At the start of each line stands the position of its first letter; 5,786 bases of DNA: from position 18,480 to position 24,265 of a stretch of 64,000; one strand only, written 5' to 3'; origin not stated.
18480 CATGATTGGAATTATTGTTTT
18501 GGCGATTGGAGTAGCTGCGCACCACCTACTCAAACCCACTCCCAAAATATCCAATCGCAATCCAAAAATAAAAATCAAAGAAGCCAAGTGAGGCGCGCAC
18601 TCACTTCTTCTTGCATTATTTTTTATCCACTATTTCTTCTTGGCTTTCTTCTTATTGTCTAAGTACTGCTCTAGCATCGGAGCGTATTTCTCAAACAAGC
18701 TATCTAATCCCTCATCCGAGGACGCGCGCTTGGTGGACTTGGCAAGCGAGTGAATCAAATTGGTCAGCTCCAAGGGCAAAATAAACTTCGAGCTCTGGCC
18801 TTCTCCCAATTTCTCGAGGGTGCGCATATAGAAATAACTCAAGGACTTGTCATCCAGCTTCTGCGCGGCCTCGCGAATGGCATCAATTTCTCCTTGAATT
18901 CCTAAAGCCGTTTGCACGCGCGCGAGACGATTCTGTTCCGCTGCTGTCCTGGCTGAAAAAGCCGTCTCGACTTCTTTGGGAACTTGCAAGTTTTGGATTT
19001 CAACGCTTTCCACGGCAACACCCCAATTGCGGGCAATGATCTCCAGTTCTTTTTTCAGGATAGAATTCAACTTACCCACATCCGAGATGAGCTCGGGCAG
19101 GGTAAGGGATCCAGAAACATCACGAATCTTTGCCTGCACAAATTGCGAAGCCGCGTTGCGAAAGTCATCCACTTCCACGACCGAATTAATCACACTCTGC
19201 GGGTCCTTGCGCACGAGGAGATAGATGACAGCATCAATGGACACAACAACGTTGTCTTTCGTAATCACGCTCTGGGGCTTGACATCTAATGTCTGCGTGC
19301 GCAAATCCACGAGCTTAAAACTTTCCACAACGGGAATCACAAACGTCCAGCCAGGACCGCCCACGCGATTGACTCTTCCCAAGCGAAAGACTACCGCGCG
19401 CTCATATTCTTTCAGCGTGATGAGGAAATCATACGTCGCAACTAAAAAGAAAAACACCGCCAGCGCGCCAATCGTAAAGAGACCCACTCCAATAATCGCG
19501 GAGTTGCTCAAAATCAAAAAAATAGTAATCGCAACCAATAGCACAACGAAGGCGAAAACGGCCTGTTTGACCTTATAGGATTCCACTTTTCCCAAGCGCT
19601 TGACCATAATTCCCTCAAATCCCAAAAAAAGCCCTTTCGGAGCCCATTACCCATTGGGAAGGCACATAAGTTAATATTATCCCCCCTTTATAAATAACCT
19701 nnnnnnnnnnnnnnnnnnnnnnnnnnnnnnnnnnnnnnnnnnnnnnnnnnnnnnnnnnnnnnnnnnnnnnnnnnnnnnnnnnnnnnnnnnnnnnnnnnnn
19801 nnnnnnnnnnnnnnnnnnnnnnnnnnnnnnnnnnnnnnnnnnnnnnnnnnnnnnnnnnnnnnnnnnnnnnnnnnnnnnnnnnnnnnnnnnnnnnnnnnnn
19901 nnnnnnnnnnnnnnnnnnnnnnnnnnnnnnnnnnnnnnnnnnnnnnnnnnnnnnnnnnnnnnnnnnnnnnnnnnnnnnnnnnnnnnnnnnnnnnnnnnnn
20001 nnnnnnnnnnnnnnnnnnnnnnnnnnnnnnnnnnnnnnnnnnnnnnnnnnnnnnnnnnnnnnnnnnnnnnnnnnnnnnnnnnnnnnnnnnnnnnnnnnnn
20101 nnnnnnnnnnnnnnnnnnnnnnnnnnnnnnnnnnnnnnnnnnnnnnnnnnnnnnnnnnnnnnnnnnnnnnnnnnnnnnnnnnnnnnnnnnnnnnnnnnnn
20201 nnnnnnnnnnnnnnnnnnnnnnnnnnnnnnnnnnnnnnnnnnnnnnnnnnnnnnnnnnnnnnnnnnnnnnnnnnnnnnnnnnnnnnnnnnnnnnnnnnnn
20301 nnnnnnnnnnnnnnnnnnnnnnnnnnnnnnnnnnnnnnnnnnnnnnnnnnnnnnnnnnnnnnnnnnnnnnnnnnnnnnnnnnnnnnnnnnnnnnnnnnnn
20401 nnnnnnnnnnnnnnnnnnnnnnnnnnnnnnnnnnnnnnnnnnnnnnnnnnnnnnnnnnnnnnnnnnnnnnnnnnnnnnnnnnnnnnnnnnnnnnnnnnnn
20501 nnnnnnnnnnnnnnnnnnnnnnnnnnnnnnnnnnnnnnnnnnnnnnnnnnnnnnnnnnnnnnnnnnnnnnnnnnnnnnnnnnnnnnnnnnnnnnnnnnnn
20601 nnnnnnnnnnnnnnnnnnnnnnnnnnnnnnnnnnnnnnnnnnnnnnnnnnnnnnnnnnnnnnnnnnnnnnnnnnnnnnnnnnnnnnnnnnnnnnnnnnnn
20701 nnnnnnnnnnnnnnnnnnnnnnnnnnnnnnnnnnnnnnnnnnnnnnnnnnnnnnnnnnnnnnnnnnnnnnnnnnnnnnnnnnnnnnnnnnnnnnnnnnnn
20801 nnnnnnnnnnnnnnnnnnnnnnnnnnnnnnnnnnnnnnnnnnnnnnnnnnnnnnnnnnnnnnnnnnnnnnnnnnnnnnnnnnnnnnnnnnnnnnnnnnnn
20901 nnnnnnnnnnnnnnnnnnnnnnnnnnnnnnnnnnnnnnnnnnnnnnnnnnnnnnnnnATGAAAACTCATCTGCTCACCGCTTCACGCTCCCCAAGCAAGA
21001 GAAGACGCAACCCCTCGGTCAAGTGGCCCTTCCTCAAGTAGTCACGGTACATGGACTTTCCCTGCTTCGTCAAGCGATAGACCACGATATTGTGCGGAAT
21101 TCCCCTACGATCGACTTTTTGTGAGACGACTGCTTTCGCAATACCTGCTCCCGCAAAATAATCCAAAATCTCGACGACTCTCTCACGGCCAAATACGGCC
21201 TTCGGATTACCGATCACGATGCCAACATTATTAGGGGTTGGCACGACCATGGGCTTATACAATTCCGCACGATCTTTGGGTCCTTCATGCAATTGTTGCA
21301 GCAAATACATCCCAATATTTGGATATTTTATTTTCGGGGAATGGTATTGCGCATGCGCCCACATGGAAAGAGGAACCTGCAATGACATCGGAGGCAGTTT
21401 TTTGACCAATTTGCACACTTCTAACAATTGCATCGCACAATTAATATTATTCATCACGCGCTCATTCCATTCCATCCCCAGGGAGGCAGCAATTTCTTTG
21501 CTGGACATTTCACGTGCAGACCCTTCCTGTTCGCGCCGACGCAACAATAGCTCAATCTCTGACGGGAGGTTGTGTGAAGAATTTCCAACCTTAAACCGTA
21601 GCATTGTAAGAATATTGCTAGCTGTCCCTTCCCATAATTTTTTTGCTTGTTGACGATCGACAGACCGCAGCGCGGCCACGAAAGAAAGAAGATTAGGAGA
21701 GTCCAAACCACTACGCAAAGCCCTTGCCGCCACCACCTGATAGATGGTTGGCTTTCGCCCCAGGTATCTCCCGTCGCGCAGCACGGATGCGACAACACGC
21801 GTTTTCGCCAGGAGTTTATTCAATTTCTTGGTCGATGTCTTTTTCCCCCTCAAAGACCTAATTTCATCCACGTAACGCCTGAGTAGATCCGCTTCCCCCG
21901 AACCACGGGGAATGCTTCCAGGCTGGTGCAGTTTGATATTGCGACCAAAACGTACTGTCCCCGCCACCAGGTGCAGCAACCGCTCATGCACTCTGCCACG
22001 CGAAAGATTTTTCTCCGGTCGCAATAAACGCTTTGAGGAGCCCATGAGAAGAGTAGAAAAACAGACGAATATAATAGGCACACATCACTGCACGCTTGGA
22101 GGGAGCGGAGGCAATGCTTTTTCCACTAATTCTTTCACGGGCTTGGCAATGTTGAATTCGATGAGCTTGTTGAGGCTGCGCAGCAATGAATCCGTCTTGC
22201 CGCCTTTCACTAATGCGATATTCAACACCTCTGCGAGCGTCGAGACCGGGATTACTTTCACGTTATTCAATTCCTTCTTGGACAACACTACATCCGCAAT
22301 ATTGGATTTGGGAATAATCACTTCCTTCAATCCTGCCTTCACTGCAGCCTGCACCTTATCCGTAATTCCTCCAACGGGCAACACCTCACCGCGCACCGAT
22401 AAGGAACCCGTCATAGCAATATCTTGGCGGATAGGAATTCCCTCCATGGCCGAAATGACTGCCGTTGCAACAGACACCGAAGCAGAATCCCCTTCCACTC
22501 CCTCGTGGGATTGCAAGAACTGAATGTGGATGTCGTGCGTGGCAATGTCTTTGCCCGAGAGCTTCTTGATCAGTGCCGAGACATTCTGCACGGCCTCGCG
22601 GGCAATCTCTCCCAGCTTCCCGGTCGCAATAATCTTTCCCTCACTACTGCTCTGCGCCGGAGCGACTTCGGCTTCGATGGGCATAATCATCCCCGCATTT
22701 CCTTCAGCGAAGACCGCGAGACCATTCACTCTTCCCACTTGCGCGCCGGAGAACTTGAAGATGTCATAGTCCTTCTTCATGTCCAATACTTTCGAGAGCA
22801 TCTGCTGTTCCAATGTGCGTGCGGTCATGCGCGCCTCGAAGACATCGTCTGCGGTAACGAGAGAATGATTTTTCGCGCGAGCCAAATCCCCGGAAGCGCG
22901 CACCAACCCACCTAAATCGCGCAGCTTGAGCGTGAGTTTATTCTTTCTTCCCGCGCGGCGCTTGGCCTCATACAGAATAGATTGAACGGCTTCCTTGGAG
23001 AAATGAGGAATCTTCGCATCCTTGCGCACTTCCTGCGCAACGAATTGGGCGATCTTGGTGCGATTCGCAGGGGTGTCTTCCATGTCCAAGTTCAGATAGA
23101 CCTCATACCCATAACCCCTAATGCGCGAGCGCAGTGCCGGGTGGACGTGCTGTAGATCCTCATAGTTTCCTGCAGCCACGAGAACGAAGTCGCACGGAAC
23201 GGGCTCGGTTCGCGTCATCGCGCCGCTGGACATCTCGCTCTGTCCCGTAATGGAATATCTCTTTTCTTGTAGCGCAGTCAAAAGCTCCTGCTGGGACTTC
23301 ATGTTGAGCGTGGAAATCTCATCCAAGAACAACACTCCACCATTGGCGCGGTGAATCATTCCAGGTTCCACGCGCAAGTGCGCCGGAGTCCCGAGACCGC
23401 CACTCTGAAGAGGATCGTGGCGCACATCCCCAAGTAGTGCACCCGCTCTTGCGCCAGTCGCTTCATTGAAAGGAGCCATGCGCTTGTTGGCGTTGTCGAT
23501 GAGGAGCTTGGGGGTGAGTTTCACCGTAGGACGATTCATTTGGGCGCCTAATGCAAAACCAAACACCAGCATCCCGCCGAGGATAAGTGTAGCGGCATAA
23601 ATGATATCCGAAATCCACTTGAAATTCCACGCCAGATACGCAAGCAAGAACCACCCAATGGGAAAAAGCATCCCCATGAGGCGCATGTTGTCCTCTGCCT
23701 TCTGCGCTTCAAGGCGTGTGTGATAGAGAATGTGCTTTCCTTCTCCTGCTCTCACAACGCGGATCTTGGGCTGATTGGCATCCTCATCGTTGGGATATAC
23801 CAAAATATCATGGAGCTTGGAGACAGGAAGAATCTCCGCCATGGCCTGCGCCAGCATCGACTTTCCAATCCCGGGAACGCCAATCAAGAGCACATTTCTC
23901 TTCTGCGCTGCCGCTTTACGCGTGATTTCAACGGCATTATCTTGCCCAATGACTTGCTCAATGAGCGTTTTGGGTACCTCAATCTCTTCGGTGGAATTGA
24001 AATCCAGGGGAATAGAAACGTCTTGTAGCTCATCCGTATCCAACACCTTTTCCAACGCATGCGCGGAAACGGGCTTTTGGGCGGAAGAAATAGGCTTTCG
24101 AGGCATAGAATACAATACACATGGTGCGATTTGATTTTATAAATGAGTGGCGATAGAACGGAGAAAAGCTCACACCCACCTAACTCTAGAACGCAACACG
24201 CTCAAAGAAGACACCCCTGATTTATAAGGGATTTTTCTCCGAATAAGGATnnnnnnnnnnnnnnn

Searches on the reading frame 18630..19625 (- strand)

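Call 12: search_protein_families(library=pfam, max_evalue=0.01, proteins=[window:18630-19625:-])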
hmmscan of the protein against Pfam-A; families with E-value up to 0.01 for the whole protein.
window:18630-19625:- (331 aa): 2 families
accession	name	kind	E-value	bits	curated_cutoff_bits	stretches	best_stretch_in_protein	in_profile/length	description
PF01145.31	Band_7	-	2e-37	129.4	23.6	1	70-240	2-172/176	SPFH domain / Band 7 family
PF13421.11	Band_7_1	-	9.9e-05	22.5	24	1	140-229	112-209/211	SPFH domain-Band 7 family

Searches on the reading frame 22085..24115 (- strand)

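Call 12: search_protein_families(library=pfam, max_evalue=0.01, proteins=[window:22085-24115:-])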
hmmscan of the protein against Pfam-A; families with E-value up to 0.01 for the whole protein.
window:22085-24115:- (676 aa): 18 families
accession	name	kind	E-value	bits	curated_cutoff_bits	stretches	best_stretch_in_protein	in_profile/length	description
PF05362.19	Lon_C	-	1e-34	120.3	21.1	1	438-636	5-204/205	Lon protease (S16) C-terminal proteolytic domain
PF01078.27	Mg_chelatase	-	7e-16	58.7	20.3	2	53-104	3-54/207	Magnesium chelatase, subunit ChlI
PF00158.32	Sigma54_activat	-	2.4e-14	53.8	20.2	1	250-295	85-130/168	Sigma-54 interaction domain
PF07728.20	AAA_5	-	5.8e-13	49.5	22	2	258-331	66-138/139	AAA domain (dynein-related subfamily)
PF13541.12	ChlI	-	1.1e-09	38.7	27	1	498-605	15-121/121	Subunit ChlI of Mg-chelatase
PF20436.4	LonB_AAA-LID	-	5e-08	33.3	22.4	1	371-428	1-58/65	Archaeal LonB, AAA+ ATPase LID domain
PF13654.12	AAA_32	-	1.4e-07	32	21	1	224-322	13-116/133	LonB-like, AAA domain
PF00004.35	AAA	-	2.1e-07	31.9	21.2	0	75-96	1-22/131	ATPase family associated with various cellular activities (AAA)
PF20030.5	bpMoxR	-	3e-06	26.9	27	1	48-101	7-59/205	MoxR domain in the MoxR-vWA-beta-propeller ternary systems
PF00493.29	MCM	-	6.9e-06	25.8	23.3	0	51-100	36-85/224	MCM P-loop domain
PF14532.12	Sigma54_activ_2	-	7.2e-06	26.7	25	0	253-287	64-99/138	Sigma-54 interaction domain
PF05496.18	RuvB_N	-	4.9e-05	23.6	27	0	55-97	9-58/159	Holliday junction DNA helicase RuvB P-loop domain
PF13245.12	AAA_19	-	8.9e-05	23.1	25.1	1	67-285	6-117/134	AAA domain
PF07726.17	AAA_3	-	0.00012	22.4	27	0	260-294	64-98/131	ATPase family associated with various cellular activities (AAA)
PF13191.12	AAA_16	-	0.0011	19.9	32.6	1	68-97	20-49/167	AAA ATPase domain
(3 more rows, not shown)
